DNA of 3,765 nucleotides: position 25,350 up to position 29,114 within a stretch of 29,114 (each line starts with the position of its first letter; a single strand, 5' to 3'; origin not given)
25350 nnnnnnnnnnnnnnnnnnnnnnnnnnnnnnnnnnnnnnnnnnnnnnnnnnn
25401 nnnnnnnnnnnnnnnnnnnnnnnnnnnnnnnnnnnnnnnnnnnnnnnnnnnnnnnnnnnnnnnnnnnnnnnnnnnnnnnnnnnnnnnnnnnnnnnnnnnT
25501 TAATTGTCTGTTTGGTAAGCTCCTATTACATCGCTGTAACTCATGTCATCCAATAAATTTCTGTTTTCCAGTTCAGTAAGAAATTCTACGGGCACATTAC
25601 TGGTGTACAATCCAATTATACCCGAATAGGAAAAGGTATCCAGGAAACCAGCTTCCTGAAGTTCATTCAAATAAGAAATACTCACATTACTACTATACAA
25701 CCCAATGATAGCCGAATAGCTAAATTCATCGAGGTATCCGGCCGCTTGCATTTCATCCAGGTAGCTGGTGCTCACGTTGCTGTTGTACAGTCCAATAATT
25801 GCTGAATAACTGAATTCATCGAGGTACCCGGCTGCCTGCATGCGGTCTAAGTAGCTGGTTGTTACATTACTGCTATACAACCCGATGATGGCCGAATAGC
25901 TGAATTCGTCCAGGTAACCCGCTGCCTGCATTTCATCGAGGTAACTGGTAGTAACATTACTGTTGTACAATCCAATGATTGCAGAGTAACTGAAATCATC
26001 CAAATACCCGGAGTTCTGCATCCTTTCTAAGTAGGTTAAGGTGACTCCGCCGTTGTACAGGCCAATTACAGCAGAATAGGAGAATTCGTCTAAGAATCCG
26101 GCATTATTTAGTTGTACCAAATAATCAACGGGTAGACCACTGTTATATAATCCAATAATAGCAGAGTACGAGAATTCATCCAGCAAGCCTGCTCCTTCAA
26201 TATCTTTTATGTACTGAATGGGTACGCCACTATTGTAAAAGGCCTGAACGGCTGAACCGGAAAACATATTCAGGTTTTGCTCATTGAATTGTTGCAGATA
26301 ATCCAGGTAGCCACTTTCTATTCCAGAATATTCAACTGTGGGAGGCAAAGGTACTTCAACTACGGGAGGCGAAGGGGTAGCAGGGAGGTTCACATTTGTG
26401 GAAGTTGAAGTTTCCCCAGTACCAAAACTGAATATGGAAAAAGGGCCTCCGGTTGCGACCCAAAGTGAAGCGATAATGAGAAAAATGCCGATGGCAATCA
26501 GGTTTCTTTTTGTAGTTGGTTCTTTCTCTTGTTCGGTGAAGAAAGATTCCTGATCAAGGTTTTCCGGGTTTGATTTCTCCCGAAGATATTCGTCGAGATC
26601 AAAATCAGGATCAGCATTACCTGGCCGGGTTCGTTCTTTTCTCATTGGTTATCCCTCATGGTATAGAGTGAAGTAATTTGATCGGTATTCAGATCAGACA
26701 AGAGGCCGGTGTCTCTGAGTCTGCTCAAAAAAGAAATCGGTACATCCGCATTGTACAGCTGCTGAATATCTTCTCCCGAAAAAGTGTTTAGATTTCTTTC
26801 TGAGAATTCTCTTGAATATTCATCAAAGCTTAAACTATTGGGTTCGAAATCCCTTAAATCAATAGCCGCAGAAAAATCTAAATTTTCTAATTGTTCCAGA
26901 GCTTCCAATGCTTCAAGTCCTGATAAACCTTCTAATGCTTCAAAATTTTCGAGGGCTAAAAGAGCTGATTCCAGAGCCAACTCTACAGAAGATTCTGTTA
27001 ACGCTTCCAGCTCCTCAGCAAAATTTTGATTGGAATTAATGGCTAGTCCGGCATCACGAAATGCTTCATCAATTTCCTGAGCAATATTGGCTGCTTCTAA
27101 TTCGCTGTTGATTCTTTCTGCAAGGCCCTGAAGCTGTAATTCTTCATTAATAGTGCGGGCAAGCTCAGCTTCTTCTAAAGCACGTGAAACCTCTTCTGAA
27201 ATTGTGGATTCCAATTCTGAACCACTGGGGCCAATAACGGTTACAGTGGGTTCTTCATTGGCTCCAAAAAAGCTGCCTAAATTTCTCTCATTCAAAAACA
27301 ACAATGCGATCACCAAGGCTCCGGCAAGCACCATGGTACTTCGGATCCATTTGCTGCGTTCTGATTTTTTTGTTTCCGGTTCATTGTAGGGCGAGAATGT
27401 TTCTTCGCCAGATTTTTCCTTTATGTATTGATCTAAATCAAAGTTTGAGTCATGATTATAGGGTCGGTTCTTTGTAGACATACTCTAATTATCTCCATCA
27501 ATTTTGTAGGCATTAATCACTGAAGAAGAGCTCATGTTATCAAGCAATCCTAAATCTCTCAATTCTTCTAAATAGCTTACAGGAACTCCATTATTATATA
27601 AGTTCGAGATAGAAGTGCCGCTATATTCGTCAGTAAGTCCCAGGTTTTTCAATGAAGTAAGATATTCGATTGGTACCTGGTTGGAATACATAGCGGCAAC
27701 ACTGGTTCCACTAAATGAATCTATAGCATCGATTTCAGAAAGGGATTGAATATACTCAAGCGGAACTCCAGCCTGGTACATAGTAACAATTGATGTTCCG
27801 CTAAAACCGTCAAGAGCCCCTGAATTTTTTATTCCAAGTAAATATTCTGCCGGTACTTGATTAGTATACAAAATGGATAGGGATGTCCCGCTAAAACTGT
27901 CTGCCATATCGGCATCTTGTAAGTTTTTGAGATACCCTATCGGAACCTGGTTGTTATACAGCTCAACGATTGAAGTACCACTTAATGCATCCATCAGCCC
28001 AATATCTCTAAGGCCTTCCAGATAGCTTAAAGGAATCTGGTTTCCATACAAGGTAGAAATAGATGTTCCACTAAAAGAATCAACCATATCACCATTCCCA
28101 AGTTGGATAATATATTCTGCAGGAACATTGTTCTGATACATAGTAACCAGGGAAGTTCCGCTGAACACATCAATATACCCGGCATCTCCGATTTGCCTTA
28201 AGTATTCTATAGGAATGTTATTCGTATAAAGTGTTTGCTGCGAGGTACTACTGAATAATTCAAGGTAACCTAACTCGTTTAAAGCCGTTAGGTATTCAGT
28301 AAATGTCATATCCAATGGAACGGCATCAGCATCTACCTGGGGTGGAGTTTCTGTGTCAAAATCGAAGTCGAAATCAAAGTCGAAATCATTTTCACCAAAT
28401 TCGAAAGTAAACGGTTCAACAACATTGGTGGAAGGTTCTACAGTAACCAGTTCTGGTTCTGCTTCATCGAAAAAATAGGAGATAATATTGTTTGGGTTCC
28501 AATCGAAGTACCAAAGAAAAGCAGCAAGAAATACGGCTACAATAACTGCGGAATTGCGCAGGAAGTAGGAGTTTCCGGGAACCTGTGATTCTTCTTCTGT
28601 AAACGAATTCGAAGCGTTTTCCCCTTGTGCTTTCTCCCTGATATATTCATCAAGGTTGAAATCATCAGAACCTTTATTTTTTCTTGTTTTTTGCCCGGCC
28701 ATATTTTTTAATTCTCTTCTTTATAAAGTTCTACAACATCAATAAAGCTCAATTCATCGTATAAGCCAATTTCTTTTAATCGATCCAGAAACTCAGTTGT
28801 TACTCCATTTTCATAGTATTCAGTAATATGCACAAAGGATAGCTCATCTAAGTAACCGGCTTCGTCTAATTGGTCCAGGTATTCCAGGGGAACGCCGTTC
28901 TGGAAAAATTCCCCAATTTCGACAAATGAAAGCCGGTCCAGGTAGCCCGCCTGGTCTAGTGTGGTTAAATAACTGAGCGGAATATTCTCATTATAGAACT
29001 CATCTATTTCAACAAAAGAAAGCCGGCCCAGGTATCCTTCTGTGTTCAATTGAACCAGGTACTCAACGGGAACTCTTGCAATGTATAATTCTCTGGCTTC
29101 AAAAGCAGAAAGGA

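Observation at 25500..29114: Tandem array of at least four paralogous membrane-anchored 30-aa helical-repeat proteins (candidate new system)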

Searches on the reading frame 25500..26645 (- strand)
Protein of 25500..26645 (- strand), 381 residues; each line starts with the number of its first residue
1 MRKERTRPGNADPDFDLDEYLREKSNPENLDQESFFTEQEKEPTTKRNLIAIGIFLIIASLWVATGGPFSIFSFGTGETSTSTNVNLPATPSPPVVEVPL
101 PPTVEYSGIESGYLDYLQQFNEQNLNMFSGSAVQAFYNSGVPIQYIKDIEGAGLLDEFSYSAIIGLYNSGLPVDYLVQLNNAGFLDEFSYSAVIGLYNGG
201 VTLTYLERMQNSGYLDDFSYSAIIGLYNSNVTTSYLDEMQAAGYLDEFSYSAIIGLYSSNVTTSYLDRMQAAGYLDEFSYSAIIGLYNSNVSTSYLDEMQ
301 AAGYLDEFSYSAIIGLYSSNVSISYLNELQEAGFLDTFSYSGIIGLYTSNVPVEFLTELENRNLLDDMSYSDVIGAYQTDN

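Call 3: search_protein_families(library=pfam, proteins=[window:25500-26645:-], max_evalue=1)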
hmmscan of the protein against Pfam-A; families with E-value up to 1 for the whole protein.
window:25500-26645:- (381 aa): 10 families
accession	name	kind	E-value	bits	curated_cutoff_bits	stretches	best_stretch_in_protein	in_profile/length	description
PF15163.11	Meiosis_expr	-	1.9e-05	25.7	27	0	265-284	15-32/75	Meiosis-expressed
PF17482.7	Phage_sheath_1C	-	0.0014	19.1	26.9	0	203-219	49-65/104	Phage tail sheath C-terminal domain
PF25195.1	DPC2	-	0.0037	18.1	70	0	243-271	70-98/105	Diatom pyrenoid component 2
PF03053.19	Corona_NS3b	-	0.0073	16.5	25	0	160-208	173-221/226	ORF3b coronavirus protein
PF05430.17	Methyltransf_30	-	0.011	16.1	22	0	236-283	47-94/124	S-adenosyl-L-methionine-dependent methyltransferase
PF04894.17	Nre_N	-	0.075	13.3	25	0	130-155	170-195/270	Archaeal Nre, N-terminal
PF17555.7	TssN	-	0.16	11.8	30.3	0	271-335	59-123/274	Type VI secretion system, TssN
PF17449.7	YrzK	-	0.23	12.2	27.8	0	290-307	17-34/54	Uncharacterized YrzK-like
PF16432.10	DUF5029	-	0.42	10.7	25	0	312-331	147-166/211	Domain of unknown function (DUF5029)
PF13038.11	DUF3899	-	0.49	11.3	23.4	0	50-75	7-32/88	Domain of unknown function (DUF3899)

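Call 4: search_protein_families(library=ncbifam, proteins=[window:25500-26645:-], max_evalue=1)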
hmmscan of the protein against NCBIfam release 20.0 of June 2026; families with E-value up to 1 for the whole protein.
window:25500-26645:- (381 aa): 2 families
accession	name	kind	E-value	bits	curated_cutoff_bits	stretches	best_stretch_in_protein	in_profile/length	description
NF003115.0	PRK04034.1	equivalog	0.00057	19.6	126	0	258-280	30-52/130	30S ribosomal protein S8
NF001065.0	PRK00117.5-5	equivalog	0.046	13.9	175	0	205-221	41-57/149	recombination regulator RecX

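Call 10: find_homologous_proteins(query=window:25500-26645:-)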
Query window:25500-26645:- (381 aa): 17 proteins with E <= 0.001 among 2693 candidates.
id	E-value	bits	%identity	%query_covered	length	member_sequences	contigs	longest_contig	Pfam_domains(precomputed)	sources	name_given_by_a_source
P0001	4.4e-103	363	48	76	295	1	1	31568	-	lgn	-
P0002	4.5e-78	281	52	66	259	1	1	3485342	-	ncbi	ncbi:MAG: hypothetical protein BalsKO_09770 [Balneolaceae bacterium]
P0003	1.0e-77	280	43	83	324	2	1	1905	-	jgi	jgi:hypothetical protein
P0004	1.5e-74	269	44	68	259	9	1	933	-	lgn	-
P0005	2.8e-73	265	40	71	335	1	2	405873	-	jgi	jgi:hypothetical protein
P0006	1.3e-61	227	43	82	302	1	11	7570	-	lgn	-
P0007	1.7e-59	220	40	67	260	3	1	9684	-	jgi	jgi:hypothetical protein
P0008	7.7e-58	214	41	76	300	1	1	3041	-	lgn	-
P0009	1.8e-57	213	40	67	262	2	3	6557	-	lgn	-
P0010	5.6e-54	202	41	76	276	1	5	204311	PF19184.6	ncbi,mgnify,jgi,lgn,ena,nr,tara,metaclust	ncbi:MAG: hypothetical protein CL666_00860 [Balneola sp.]|mgnify:CR=1 FL=1|nr:hypothetical protein [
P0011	1.1e-52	198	42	74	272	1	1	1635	-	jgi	-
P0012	2.0e-49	187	40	73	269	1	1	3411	-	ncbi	-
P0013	3.1e-49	186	38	73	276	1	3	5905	-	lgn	-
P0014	5.5e-46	175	43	51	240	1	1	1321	-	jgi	jgi:hypothetical protein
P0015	3.1e-45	173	47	49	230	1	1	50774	-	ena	-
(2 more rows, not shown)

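Call 12: search_protein_families(library=pfam, proteins=[P0010, P0002, P0001, P0005], max_evalue=1)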
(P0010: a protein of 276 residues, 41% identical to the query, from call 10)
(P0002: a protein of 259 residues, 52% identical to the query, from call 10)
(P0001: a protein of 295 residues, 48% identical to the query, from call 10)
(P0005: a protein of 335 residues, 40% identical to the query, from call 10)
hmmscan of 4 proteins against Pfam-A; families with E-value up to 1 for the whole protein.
P0010 (276 aa): 6 families
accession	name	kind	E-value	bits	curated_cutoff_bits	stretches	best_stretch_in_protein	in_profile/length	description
PF19184.5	DUF5866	-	8e-06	25.9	25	1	229-260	34-65/74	Family of unknown function (DUF5866)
PF17482.7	Phage_sheath_1C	-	0.015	15.7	26.9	1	218-259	49-82/104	Phage tail sheath C-terminal domain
PF11341.13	DUF3143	-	0.028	15.2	25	0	230-257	15-42/65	Protein of unknown function (DUF3143)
PF04387.19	PTPLA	-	0.043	13.9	27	0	199-250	80-132/162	Protein tyrosine phosphatase-like protein, PTPLA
PF00584.25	SecE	-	0.044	14.2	22.7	1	60-84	28-52/55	SecE/Sec61-gamma subunits of protein translocation complex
PF14947.12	HTH_45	-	0.16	12.5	25.5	0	243-263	32-52/77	Winged helix-turn-helix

P0002 (259 aa): 4 families
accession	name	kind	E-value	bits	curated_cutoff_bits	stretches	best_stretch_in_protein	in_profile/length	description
PF17482.7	Phage_sheath_1C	-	0.02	15.4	26.9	0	176-191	50-65/104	Phage tail sheath C-terminal domain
PF01296.23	Galanin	-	0.26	11.7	20.5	0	211-217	4-10/29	Galanin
PF07647.24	SAM_2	-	0.29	11.8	20.5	0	176-197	11-32/66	SAM domain (Sterile alpha motif)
PF12124.13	bCoV_SUD_C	-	0.83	9.9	25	0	237-254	5-22/66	Betacoronavirus SUD-C domain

P0001 (295 aa): 3 families
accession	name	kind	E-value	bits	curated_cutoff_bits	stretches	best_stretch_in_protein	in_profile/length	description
PF03494.18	Beta-APP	-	0.061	13.7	25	0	166-175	27-36/39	Beta-amyloid peptide (beta-APP)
PF17482.7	Phage_sheath_1C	-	0.16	12.5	26.9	0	207-223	49-65/104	Phage tail sheath C-terminal domain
PF08280.17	HTH_Mga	-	0.21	12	23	1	119-139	38-58/59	M protein trans-acting positive regulator (MGA) HTH domain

P0005 (335 aa): 1 family
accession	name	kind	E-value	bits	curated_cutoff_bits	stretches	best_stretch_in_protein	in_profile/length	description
PF03494.18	Beta-APP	-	0.18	12.2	25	0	206-215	27-36/39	Beta-amyloid peptide (beta-APP)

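Call 15: find_encoding_contigs(protein=P0002, flank=10000, max_places=3)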
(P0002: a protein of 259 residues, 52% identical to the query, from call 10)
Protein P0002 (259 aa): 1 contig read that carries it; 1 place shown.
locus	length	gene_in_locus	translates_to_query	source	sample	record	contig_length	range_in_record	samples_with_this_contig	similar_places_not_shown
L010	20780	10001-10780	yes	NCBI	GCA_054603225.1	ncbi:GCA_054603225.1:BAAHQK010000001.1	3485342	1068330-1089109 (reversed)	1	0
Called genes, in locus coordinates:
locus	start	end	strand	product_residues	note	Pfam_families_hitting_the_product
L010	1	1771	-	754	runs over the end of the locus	PF06452:CBM9_1 (weak), PF19313:DUF5916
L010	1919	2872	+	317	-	PF00291:PALP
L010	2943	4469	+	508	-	PF12450:vWF_A, PF13768:VWA_3, PF00092:VWA, PF13519:VWA_2, PF12034:YfbK_C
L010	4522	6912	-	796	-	PF00933:Glyco_hydro_3, PF01915:Glyco_hydro_3_C, PF14310:Fn3-like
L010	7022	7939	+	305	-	-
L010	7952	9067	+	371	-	-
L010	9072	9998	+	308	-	-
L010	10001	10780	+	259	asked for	-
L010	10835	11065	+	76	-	-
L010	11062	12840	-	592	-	PF00664:ABC_membrane, PF00005:ABC_tran, PF02463:SMC_N (faint)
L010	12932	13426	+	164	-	PF01957:NfeD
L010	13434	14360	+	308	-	PF01145:Band_7, PF16200:Band_7_C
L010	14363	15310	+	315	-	PF01145:Band_7, PF16200:Band_7_C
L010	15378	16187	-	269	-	PF01551:Peptidase_M23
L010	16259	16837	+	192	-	PF07638:Sigma70_ECF (faint), PF04542:Sigma70_r2, PF08281:Sigma70_r4_2, PF04545:Sigma70_r4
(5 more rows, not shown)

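Call 22: predict_structure(protein=window:25500-26645:-)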
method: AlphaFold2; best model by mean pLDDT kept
length: 381 residues; sequences in the alignment: 1
mean_pLDDT: 47.9   pTM: 0.37
mean pLDDT of the five models: 47.9, 45.7, 42.5, 34.8, 32.7
residues with pLDDT >= 90: 0; 70-90: 5; 50-70: 154; < 50: 222
segments of 3 or more residues with pLDDT < 50: 1-8, 35-48, 64-174, 181-183, 185-200, 218-229, 249-255, 279-284, 309-314, 338-345, 347-350, 367-381
pLDDT, mean of each block of 10 residues (from residue 1): 39 64 63 48 46 51 42 32 33 38 34 40 36 36 43 43 40 49 47 43 54 51 47 59 54 48 62 56 49 63 58 48 59 53 47 54 49 41 33
secondary structure, 60 per line:
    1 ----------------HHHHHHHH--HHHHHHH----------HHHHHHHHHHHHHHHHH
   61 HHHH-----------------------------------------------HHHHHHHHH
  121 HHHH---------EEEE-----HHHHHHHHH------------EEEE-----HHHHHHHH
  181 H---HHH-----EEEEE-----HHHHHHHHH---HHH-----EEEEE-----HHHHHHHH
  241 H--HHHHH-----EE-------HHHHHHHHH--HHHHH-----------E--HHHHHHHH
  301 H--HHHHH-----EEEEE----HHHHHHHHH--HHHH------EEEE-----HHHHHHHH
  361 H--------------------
elements in order: H17-24 H27-33 H44-64 H112-124 E134-137 H143-151 E164-167 H173-181 E193-197 H203-211 E223-227 H233-241 H244-248 H263-271 H274-278 H293-301 H304-308 E314-318 H323-331 H334-337 E344-347 H353-361

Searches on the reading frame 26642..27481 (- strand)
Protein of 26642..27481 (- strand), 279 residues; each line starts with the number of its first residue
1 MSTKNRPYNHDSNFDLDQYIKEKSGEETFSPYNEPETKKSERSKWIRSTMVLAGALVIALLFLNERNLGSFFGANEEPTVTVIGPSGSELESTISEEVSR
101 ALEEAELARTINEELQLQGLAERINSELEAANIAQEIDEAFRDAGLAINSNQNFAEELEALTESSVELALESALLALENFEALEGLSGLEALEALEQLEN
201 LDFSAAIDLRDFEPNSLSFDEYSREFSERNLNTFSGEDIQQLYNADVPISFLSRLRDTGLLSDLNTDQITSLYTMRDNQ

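Call 3: search_protein_families(library=pfam, proteins=[window:26642-27481:-], max_evalue=1)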
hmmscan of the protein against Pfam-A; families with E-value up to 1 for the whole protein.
window:26642-27481:- (279 aa): 2 families
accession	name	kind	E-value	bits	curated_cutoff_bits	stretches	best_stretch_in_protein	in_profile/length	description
PF00836.24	Stathmin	-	0.0092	16.4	24.7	1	94-143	43-92/136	Stathmin family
PF10934.14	Sheath_initiator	-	0.43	11.1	32.9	0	87-117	49-79/104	Contractile injection system sheath initiator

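Call 4: search_protein_families(library=ncbifam, proteins=[window:26642-27481:-], max_evalue=1)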
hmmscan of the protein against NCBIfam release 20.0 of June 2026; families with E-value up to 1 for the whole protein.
window:26642-27481:- (279 aa): 1 family
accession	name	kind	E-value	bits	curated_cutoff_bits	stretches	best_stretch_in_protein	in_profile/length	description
NF038218.1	IcmG_DotF_IVB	equivalog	0.02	14.5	200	1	7-133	6-131/266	type IVB secretion system protein IcmG/DotF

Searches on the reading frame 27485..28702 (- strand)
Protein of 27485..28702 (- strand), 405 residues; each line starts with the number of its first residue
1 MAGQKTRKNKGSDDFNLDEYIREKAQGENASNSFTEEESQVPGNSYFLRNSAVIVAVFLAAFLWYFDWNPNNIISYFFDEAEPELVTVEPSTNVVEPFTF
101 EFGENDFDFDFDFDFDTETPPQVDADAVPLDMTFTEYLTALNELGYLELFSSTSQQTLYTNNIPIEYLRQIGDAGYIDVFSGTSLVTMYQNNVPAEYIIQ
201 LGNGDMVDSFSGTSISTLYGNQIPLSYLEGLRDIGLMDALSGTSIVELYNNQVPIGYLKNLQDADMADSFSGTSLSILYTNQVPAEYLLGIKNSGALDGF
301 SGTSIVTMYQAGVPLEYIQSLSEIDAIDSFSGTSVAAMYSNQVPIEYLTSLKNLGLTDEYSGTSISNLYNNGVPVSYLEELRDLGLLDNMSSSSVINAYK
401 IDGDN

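Call 3: search_protein_families(library=pfam, proteins=[window:27485-28702:-], max_evalue=1)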
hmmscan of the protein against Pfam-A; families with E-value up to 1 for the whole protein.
window:27485-28702:- (405 aa): 1 family
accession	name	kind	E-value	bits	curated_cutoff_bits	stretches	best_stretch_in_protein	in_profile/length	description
PF10007.15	DUF2250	-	0.0032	18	24.4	0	346-366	41-61/93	Uncharacterized protein conserved in archaea (DUF2250)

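Call 4: search_protein_families(library=ncbifam, proteins=[window:27485-28702:-], max_evalue=1)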
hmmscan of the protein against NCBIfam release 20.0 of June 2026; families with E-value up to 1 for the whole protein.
window:27485-28702:- (405 aa): 1 family
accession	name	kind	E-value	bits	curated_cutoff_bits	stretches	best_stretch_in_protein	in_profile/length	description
NF041770.1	CFI_box_CTERM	domain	0.027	14.3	40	0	225-254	16-45/69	CFI-box-CTERM domain-containing protein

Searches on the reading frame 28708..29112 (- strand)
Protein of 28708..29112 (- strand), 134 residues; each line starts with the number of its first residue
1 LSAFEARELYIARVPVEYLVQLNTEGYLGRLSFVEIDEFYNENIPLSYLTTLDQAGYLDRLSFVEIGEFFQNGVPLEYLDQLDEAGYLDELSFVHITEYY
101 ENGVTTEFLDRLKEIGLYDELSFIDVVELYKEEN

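Call 3: search_protein_families(library=pfam, proteins=[window:28708-29112:-], max_evalue=1)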
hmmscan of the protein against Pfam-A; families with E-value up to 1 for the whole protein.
window:28708-29112:- (134 aa): 3 families
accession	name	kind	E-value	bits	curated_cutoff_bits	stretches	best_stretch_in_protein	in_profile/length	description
PF14711.11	Nitr_red_bet_C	-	0.018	15.1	27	0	12-26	27-41/81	Respiratory nitrate reductase beta C-terminal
PF05669.17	Med31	-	0.021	15.3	25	0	68-101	9-42/95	SOH1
PF20854.2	LED_rpt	-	0.064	13.5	59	1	40-128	15-104/176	LED repeat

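Call 4: search_protein_families(library=ncbifam, proteins=[window:28708-29112:-], max_evalue=1)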
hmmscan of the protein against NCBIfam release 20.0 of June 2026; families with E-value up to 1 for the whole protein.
window:28708-29112:- (134 aa): 1 family
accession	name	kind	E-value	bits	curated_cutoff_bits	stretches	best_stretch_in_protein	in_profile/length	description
NF001064.0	PRK00117.5-4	equivalog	0.086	12.2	217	1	100-123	60-83/194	recombination regulator RecX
